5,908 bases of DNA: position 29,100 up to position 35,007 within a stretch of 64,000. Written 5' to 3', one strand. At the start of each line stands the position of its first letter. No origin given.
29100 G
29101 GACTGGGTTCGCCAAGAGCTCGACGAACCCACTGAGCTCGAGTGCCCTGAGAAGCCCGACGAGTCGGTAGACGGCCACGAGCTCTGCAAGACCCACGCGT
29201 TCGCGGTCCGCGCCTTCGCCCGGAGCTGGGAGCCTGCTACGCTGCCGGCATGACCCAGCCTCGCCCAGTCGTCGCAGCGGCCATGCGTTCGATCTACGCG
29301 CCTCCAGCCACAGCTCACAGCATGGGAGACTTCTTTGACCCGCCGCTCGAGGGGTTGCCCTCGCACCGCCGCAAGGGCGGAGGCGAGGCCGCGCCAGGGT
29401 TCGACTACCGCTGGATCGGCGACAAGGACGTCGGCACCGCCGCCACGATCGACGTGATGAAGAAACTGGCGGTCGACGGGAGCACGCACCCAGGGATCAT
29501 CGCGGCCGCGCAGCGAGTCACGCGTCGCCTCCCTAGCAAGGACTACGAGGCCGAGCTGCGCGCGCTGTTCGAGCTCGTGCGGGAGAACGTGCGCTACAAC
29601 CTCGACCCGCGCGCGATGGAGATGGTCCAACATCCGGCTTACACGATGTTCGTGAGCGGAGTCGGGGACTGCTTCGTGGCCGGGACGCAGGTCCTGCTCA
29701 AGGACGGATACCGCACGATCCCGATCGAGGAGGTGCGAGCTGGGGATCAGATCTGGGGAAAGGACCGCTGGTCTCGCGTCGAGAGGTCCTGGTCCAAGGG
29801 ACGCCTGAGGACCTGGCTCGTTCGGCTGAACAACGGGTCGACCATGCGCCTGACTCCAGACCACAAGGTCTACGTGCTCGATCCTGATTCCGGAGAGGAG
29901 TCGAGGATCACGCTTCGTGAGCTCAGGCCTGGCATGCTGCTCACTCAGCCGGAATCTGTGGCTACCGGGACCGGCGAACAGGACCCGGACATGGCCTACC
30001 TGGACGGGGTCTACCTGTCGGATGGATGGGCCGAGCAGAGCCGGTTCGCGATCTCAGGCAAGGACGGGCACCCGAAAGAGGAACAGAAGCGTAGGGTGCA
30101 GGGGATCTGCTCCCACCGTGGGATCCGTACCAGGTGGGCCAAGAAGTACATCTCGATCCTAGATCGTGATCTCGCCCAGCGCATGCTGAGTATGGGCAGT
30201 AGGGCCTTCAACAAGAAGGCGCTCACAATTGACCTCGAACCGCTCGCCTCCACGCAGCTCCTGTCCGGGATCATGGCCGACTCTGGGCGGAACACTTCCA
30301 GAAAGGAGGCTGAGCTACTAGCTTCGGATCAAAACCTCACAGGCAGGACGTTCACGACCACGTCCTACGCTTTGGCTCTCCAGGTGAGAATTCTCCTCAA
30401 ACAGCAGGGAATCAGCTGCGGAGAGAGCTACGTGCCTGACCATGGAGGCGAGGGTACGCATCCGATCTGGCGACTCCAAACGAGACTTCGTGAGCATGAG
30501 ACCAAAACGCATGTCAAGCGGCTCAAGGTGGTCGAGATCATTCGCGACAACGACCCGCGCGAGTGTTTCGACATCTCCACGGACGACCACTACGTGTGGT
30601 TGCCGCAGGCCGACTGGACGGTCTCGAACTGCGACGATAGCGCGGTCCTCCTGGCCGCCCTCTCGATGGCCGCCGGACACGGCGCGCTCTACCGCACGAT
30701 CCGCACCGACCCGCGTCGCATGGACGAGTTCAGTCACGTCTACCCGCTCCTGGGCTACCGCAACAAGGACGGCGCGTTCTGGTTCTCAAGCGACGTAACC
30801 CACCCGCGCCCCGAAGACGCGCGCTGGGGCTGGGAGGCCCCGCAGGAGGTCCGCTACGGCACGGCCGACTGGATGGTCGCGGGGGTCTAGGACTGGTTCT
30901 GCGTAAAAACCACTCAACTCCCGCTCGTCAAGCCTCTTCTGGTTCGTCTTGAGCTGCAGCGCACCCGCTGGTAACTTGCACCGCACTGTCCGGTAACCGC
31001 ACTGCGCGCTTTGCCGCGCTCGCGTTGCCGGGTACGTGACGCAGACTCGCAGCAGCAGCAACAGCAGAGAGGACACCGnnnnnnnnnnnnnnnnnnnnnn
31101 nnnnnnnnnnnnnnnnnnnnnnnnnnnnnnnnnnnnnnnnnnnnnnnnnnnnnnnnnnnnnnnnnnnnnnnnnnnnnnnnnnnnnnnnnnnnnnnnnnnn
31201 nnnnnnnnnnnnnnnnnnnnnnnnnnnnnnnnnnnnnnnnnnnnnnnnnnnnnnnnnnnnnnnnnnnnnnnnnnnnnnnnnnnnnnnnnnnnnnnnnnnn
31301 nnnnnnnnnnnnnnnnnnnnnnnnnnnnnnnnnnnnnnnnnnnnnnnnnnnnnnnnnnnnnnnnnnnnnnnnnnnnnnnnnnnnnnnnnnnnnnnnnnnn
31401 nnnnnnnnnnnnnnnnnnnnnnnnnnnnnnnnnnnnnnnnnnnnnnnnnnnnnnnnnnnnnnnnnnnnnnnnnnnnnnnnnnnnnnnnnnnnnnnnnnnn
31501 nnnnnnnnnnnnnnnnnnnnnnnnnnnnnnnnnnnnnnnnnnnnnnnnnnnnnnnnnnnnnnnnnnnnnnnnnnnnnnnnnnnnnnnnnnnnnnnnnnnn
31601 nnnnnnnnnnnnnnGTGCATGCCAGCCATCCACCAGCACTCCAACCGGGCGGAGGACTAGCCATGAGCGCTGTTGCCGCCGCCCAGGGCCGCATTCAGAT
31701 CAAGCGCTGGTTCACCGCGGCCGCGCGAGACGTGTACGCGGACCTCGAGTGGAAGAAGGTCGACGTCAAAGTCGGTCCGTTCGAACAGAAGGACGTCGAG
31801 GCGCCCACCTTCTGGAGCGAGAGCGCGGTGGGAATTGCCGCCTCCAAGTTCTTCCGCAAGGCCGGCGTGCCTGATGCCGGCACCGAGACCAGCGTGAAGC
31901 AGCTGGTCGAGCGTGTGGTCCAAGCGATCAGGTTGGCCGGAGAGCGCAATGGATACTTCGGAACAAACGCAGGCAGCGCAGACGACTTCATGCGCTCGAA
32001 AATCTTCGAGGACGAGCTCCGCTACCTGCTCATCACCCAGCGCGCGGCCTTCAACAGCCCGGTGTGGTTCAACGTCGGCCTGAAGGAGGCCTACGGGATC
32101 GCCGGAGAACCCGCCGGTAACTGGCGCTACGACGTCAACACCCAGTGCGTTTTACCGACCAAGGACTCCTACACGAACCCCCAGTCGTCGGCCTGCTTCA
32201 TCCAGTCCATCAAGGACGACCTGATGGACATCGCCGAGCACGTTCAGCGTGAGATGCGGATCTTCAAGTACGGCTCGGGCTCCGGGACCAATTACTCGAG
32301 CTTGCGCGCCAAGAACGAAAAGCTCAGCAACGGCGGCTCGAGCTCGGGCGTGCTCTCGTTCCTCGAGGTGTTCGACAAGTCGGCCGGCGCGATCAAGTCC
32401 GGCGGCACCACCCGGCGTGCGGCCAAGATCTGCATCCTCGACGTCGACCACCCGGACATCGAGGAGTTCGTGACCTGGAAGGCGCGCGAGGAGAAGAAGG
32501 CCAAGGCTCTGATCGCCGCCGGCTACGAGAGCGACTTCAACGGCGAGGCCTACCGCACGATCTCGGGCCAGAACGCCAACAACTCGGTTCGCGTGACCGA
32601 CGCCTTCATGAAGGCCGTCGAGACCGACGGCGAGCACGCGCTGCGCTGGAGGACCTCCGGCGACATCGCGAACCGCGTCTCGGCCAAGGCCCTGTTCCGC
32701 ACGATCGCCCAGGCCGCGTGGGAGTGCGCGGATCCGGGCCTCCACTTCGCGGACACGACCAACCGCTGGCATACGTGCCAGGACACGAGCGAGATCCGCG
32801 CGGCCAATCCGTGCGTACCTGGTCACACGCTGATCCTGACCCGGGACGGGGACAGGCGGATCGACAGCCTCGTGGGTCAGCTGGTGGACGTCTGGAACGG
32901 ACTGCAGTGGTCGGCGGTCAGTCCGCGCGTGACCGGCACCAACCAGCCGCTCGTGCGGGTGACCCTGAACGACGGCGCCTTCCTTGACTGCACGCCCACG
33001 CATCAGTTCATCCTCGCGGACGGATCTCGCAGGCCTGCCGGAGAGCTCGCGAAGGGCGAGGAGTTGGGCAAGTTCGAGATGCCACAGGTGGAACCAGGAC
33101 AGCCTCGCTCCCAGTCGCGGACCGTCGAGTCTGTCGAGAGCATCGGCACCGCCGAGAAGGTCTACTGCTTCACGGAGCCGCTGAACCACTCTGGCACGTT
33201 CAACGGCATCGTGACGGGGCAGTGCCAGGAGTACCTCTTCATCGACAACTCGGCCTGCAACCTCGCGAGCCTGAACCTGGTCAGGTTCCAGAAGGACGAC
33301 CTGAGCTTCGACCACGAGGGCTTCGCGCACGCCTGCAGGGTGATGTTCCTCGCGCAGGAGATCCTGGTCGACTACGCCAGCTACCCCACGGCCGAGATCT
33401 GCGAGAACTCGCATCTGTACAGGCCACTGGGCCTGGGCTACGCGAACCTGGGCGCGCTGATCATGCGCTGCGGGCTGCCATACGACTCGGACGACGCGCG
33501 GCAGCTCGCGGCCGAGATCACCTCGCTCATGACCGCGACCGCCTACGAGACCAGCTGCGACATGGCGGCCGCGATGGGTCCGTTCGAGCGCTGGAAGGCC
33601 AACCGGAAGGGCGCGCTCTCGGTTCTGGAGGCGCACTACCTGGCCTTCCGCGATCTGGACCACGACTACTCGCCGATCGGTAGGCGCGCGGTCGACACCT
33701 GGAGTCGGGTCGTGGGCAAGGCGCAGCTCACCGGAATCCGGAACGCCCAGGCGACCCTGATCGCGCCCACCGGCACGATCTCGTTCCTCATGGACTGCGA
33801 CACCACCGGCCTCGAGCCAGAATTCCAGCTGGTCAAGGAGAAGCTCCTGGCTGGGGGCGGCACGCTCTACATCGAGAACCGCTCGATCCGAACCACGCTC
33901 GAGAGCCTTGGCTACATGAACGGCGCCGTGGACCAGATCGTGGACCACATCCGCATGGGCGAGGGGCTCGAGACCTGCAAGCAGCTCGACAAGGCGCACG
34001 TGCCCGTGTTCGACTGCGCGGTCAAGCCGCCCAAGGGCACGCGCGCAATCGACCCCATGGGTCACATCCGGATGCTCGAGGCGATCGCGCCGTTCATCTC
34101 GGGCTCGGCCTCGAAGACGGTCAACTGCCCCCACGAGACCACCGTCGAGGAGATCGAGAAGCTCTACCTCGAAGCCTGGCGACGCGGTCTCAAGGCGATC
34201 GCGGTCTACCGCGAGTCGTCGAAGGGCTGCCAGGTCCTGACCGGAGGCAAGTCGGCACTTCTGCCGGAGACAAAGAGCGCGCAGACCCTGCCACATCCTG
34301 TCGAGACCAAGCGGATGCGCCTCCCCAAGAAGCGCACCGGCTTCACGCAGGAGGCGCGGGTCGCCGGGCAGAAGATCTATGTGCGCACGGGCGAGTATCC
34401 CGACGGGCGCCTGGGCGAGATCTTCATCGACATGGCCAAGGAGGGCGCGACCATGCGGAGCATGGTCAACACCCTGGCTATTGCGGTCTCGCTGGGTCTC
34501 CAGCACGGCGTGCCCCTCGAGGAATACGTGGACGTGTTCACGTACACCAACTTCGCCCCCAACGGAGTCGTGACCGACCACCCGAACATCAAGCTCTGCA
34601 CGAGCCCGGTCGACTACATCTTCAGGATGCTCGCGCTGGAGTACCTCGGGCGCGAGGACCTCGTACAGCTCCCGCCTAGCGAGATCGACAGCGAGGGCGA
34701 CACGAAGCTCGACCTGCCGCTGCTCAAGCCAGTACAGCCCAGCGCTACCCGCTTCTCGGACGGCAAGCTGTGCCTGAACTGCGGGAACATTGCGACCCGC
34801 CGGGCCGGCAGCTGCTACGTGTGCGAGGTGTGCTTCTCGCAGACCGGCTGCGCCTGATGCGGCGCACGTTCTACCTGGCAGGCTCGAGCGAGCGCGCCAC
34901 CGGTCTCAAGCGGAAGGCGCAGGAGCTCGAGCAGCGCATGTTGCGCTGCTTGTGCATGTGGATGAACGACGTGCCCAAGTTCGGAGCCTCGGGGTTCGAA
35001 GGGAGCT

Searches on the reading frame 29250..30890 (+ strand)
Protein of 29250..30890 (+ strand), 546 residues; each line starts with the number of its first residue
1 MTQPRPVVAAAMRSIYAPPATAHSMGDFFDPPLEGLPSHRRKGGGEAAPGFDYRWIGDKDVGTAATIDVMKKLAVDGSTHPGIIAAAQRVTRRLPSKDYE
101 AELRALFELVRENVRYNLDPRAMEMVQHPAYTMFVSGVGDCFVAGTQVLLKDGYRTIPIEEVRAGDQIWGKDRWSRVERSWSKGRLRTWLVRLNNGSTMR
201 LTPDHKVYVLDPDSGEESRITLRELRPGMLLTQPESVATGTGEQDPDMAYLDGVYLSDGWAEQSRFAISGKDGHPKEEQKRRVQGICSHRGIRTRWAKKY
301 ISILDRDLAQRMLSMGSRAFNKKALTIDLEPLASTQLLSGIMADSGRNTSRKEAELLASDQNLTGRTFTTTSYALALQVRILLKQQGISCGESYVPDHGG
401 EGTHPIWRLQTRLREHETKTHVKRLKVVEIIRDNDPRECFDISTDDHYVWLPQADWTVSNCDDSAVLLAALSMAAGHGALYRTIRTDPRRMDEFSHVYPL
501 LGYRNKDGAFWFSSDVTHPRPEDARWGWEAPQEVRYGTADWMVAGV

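Call 8: search_protein_families(library=pfam, proteins=[window:29250-30890:+], max_evalue=0.01)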
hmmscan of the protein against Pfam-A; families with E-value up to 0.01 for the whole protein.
window:29250-30890:+ (546 aa): 4 families
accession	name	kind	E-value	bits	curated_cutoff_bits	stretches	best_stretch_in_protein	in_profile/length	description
PF14890.11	Intein_splicing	-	6.1e-05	23.3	35.8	1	165-447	20-143/155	Intein splicing domain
PF13403.11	Hint_2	-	0.0029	18.5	28.4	0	141-173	2-32/147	Hint domain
PF05203.21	Hom_end_hint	-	0.0041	17.6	32.1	1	141-185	1-44/228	Hom_end-associated Hint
PF14623.11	Vint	-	0.0056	16.9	27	0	141-208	2-65/166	Hint-domain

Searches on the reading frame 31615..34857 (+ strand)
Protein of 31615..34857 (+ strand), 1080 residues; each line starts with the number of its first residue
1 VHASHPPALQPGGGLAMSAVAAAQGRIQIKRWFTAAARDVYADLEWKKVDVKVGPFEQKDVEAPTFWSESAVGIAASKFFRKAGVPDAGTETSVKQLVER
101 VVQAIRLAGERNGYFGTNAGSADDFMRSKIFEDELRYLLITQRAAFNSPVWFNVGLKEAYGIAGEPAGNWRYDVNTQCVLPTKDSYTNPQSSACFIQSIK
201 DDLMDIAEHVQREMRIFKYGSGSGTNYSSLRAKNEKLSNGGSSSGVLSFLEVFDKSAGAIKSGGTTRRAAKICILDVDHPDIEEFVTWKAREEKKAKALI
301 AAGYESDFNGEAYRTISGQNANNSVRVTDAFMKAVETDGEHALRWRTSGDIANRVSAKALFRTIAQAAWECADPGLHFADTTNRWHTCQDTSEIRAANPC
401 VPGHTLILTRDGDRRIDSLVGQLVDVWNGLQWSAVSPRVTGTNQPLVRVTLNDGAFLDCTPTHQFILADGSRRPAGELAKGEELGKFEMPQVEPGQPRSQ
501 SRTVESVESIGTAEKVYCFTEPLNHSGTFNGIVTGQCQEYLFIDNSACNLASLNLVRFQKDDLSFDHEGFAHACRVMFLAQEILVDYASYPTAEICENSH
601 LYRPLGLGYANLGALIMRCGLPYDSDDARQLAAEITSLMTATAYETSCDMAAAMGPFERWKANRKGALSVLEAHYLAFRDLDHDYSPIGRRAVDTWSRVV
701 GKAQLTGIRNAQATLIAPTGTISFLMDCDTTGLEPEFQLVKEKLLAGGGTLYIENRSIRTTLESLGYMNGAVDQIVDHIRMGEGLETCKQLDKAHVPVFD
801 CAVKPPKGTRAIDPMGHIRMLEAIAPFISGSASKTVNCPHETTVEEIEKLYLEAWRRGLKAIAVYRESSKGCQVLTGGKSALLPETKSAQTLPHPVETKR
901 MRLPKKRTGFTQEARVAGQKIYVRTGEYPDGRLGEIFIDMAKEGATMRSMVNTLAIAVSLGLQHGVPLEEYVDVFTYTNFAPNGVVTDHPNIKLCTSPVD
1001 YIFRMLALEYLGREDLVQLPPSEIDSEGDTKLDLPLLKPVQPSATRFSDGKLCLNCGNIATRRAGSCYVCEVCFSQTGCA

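Call 8: search_protein_families(library=pfam, proteins=[window:31615-34857:+], max_evalue=0.01)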
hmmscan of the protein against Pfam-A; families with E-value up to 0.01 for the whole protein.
window:31615-34857:+ (1080 aa): 3 families
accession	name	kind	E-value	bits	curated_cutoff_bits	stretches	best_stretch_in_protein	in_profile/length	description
PF02867.20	Ribonuc_red_lgC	-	4.2e-124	415.5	23.9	1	192-865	1-523/523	Ribonucleotide reductase, barrel domain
PF08471.15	Ribonuc_red_2_N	-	6.9e-16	58.7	27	1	56-142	6-103/103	Class II vitamin B12-dependent ribonucleotide reductase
PF12637.14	TSCPD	-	2.3e-11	44.3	22.8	1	916-1008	11-86/88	TSCPD domain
